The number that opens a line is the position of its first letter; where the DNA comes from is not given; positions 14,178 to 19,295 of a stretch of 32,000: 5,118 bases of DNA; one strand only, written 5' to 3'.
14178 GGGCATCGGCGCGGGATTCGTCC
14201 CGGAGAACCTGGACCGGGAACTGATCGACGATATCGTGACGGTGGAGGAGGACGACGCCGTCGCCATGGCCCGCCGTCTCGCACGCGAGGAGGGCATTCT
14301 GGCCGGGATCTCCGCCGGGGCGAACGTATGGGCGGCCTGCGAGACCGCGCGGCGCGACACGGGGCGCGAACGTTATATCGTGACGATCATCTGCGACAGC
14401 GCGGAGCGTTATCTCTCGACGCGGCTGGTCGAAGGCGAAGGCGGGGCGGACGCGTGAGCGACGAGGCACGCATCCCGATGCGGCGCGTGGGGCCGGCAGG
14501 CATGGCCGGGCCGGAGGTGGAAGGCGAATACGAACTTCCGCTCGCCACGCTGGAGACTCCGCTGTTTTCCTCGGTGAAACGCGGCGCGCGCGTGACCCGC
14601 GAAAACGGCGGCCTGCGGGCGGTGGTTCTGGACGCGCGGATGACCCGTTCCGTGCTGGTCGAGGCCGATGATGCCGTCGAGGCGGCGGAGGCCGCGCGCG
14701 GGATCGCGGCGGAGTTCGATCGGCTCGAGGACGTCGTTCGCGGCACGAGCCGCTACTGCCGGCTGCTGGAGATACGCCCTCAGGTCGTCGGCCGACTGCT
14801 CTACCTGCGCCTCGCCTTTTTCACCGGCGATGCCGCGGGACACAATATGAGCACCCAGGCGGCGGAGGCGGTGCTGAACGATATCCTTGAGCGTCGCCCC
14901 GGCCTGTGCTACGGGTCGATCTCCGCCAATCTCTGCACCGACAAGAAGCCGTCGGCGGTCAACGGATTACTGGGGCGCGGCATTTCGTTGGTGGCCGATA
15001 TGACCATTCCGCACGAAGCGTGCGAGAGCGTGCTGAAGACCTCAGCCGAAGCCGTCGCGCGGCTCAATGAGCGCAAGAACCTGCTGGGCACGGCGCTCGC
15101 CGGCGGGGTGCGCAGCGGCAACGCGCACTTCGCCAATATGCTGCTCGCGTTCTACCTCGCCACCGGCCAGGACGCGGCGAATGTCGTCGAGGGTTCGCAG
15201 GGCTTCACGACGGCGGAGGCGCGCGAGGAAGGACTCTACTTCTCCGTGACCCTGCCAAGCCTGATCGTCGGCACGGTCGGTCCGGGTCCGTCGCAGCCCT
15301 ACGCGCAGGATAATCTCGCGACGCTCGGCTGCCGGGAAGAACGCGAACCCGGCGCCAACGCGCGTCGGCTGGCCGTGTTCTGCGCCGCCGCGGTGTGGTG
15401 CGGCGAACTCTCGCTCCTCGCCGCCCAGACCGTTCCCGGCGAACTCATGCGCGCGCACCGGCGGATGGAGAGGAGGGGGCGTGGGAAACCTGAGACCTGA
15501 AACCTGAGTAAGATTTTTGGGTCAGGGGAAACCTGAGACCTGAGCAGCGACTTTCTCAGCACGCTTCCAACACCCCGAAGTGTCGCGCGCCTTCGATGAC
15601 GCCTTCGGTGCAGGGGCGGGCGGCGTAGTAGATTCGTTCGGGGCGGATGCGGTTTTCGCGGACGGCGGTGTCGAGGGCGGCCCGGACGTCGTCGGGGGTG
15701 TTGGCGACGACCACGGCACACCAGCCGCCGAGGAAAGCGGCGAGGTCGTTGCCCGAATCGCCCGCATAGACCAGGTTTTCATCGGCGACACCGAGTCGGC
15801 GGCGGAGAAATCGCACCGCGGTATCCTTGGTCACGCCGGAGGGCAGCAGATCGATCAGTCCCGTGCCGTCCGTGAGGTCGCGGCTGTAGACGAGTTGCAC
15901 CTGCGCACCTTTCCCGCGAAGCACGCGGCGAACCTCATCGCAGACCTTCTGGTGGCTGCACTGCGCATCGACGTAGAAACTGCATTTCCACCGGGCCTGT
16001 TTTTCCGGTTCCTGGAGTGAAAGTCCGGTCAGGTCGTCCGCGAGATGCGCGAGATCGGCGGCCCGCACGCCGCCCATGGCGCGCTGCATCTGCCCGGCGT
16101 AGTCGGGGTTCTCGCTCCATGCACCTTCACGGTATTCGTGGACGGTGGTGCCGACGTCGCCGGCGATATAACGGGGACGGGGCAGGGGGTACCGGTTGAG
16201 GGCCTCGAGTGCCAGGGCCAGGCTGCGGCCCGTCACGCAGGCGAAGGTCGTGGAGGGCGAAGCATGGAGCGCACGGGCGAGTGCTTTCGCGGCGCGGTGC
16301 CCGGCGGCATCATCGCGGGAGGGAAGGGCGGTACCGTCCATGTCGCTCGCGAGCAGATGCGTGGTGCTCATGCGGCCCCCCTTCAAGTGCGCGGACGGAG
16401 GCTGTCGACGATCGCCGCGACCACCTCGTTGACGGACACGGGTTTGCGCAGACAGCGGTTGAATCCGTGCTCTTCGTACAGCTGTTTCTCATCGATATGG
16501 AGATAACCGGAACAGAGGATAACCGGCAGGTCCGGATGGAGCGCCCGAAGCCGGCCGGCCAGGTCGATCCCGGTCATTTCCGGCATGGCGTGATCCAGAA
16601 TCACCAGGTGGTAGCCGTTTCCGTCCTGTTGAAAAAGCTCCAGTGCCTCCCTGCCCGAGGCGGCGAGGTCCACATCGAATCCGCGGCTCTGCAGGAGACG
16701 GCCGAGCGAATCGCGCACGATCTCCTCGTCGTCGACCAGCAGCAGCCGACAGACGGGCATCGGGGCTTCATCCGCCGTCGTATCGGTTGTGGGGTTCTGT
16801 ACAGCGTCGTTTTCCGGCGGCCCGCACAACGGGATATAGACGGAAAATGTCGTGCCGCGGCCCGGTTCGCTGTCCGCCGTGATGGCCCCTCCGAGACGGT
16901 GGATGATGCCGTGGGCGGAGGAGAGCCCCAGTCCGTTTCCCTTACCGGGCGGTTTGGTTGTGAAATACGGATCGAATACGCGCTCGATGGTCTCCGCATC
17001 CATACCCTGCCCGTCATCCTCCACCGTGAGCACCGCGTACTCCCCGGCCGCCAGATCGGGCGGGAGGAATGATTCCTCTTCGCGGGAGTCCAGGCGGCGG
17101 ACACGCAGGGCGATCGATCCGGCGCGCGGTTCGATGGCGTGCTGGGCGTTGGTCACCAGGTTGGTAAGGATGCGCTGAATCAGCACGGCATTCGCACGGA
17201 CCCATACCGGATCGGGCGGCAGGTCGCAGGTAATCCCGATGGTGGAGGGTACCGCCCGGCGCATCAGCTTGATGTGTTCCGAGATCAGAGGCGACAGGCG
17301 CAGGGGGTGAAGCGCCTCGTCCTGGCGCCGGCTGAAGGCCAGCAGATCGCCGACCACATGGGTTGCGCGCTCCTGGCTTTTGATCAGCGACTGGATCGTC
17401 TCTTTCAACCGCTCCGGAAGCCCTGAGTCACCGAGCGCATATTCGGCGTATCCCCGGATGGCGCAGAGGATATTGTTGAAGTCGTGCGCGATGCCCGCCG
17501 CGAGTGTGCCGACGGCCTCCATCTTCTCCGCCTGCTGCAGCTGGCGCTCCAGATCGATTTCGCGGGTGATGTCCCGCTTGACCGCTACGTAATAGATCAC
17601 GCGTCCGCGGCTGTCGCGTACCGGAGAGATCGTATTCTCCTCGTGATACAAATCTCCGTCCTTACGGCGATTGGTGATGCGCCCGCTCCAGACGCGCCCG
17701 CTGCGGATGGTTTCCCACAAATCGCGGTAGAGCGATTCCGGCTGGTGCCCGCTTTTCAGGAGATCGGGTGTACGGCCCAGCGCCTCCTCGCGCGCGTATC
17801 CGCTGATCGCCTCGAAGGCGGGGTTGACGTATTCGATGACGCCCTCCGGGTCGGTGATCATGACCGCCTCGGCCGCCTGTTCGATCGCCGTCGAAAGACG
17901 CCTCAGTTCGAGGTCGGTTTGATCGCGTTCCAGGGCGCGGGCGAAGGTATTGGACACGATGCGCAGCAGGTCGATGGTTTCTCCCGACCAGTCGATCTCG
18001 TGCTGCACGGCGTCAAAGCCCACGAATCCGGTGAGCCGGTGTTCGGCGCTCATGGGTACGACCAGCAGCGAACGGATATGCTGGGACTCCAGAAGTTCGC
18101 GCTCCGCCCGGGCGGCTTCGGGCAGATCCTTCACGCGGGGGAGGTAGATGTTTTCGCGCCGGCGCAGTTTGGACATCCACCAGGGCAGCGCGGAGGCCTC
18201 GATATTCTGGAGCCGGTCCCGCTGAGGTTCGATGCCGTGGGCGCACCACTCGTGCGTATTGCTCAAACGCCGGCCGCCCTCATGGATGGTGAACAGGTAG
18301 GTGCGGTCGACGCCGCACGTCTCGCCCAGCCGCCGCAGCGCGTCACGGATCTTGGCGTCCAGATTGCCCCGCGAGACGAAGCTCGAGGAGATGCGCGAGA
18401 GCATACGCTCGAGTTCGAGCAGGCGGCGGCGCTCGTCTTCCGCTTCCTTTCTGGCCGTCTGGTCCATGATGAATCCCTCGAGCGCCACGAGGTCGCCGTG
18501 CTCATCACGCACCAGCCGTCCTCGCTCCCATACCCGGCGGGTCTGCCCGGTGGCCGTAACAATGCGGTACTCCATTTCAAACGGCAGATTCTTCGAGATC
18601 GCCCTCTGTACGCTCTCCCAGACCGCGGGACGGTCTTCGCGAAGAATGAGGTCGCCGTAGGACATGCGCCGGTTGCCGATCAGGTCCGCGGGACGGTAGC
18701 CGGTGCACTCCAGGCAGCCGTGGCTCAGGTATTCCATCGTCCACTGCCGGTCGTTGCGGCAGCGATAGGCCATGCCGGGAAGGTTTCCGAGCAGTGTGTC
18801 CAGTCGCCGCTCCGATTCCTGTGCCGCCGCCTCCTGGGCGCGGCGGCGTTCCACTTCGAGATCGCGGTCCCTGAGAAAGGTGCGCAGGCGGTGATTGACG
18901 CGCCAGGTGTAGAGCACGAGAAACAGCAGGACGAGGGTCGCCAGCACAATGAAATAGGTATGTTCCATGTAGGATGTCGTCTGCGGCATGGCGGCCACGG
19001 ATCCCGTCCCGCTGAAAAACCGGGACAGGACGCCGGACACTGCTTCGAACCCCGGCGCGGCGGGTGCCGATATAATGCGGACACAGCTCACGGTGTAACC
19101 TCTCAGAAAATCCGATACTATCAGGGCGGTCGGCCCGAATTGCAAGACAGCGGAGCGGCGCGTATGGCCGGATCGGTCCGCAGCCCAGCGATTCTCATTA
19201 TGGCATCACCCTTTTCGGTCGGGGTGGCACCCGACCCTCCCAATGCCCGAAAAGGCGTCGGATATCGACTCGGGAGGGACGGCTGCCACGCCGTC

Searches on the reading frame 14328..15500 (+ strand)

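Call 61: search_protein_families(library=pfam, proteins=[window:14328-15500:+], max_evalue=0.00001)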
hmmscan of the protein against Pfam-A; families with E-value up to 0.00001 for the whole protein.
window:14328-15500:+ (390 aa): 1 family
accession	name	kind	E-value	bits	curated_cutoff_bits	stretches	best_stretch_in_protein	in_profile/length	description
PF00368.23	HMG-CoA_red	-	2.8e-81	273.8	27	1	56-382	50-368/368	Hydroxymethylglutaryl-coenzyme A reductase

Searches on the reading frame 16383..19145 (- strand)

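Call 61: search_protein_families(library=pfam, proteins=[window:16383-19145:-], max_evalue=0.00001)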
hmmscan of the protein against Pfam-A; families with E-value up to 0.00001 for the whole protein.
window:16383-19145:- (920 aa): 10 families
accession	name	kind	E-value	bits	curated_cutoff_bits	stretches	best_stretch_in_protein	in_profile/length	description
PF08447.18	PAS_3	-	1.5e-30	105.7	25.6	2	139-225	3-88/89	PAS fold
PF00072.30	Response_reg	-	4.6e-23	81.9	30.2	1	802-912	2-110/111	Response regulator receiver domain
PF02518.31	HATPase_c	-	3.5e-22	79.4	26.4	1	653-773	3-109/111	Histidine kinase-, DNA gyrase B-, and HSP90-like ATPase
PF13426.13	PAS_9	-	2.8e-21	76.2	27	1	426-527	2-102/103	PAS domain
PF08448.16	PAS_4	-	8.7e-20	71.4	23.1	1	422-529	2-108/110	PAS fold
PF00989.32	PAS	-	8.8e-18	64.8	22.6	1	416-526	2-113/113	PAS fold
PF00512.31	HisKA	-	1.2e-11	44.9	26.9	1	546-609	3-65/66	His Kinase A (phospho-acceptor) domain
PF01590.32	GAF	-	2.1e-10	41.7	22.4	1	262-405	2-133/133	GAF domain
PF13188.13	PAS_8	-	8.1e-09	35.5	21.8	1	415-462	1-49/65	PAS domain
PF13185.12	GAF_2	-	4.9e-06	27.2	28.6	0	267-406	9-136/136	GAF domain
